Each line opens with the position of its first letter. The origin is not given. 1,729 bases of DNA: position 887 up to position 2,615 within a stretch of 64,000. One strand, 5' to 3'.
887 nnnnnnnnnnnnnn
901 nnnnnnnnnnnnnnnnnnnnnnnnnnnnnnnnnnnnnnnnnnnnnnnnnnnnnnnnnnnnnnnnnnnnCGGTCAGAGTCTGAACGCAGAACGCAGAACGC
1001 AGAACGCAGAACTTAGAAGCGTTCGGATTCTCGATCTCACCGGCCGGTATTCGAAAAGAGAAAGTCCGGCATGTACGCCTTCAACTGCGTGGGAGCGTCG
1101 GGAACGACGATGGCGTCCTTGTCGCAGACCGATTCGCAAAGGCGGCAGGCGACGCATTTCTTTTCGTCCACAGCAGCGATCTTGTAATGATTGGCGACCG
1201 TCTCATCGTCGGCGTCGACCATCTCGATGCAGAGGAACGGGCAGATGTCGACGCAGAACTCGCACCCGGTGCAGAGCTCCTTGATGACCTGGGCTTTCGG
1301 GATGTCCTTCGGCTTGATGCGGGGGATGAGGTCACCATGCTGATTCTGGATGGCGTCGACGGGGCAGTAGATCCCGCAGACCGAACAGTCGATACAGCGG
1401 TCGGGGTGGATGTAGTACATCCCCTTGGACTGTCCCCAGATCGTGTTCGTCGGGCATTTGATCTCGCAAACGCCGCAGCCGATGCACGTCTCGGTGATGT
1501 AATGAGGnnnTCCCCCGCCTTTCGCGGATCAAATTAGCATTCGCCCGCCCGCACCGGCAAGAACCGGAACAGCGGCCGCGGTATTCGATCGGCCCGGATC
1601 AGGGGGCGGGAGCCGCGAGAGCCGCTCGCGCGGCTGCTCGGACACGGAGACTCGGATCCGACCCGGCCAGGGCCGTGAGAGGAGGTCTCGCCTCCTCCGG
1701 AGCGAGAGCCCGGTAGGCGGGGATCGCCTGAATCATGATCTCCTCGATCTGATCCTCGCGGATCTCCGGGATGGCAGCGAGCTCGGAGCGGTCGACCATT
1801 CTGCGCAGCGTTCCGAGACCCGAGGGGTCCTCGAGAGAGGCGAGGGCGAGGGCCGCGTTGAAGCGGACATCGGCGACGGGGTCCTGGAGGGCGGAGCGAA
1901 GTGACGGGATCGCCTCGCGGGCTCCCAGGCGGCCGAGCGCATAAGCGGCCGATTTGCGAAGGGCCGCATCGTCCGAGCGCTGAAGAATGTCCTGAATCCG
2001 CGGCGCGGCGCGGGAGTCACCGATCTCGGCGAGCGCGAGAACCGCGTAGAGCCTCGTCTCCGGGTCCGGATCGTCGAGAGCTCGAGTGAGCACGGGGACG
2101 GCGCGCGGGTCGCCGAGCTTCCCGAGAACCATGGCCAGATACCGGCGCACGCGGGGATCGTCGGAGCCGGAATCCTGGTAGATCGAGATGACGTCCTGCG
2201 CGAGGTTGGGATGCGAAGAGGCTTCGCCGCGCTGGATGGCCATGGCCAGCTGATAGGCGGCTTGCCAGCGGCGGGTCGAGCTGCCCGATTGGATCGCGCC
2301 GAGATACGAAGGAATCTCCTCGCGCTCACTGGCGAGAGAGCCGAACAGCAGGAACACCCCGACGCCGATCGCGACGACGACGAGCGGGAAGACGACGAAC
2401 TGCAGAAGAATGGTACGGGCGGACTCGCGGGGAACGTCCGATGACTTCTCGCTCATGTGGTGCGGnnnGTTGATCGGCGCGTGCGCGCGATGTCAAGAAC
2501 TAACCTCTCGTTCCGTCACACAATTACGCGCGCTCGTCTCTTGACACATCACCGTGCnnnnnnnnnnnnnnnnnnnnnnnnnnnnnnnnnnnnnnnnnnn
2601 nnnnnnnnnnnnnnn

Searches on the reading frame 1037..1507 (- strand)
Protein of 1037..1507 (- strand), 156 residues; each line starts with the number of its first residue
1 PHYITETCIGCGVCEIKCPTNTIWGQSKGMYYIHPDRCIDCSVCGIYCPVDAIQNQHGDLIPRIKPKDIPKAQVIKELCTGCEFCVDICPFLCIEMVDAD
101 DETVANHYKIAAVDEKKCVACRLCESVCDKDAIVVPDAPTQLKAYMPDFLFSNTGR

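Call 49: search_protein_families(library=pfam, proteins=[window:1037-1507:-], max_evalue=0.01)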
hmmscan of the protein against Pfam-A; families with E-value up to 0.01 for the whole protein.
window:1037-1507:- (156 aa): 13 families
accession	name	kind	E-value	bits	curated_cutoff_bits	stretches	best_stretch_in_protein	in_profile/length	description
PF00037.32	Fer4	-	5.8e-24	83.3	21.1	4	3-23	3-23/24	4Fe-4S binding domain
PF14697.11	Fer4_21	-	1.3e-19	70.5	35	3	6-54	6-58/59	4Fe-4S dicluster domain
PF12838.12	Fer4_7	-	1.4e-16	61.1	27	2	79-132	2-52/52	4Fe-4S dicluster domain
PF12837.12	Fer4_6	-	2.7e-14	52.7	25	3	1-22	2-23/24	4Fe-4S binding domain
PF12797.12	Fer4_2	-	3.7e-14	52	24.5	3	1-20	3-22/22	4Fe-4S binding domain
PF13187.11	Fer4_9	-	4.9e-12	46.1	27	2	79-133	2-52/52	4Fe-4S dicluster domain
PF13237.11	Fer4_10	-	1.7e-10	41.1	25.5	2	75-128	5-52/53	4Fe-4S dicluster domain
PF25160.1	LdpA_Fe-S-bd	-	5.7e-10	39.3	27.6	1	69-98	18-47/49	LdpA Fe-S cluster-binding domain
PF12800.12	Fer4_4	-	5.4e-09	36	24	2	5-20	1-16/17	4Fe-4S binding domain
PF13484.11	Fer4_16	-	7.9e-09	36.6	30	1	37-91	1-65/66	4Fe-4S double cluster binding domain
PF13534.11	Fer4_17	-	2e-08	35.1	22.2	1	79-131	2-59/61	4Fe-4S dicluster domain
PF13183.11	Fer4_8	-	5.6e-08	33.6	27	2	36-90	3-65/68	4Fe-4S dicluster domain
PF12798.12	Fer4_3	-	0.00038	21.5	27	0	8-21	1-14/15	4Fe-4S binding domain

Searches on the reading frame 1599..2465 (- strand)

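Call 49: search_protein_families(library=pfam, proteins=[window:1599-2465:-], max_evalue=0.01)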
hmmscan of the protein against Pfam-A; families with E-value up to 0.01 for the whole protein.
window:1599-2465:- (288 aa): 7 families
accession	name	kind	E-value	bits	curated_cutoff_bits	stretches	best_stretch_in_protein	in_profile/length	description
PF13646.12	HEAT_2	-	2.7e-31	108.1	27.7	2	101-178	11-88/88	HEAT repeats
PF02985.28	HEAT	-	5.5e-18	63.8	23.5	2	186-211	2-27/31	HEAT repeat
PF03130.22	HEAT_PBS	-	1.7e-15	56.2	20.9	3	106-132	1-27/27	PBS lyase HEAT-like repeat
PF13513.12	HEAT_EZ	-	2.6e-10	41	27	1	120-148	27-55/55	HEAT-like repeat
PF00514.29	Arm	-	8.4e-07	29.3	20.6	0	119-148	10-39/41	Armadillo/beta-catenin-like repeat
PF12717.13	Cnd1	-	6.4e-06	26.8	26.4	0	185-225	22-55/162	non-SMC mitotic condensation complex subunit 1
PF01602.26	Adaptin_N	-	0.0053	15.8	37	0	123-211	81-178/524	Adaptin N terminal region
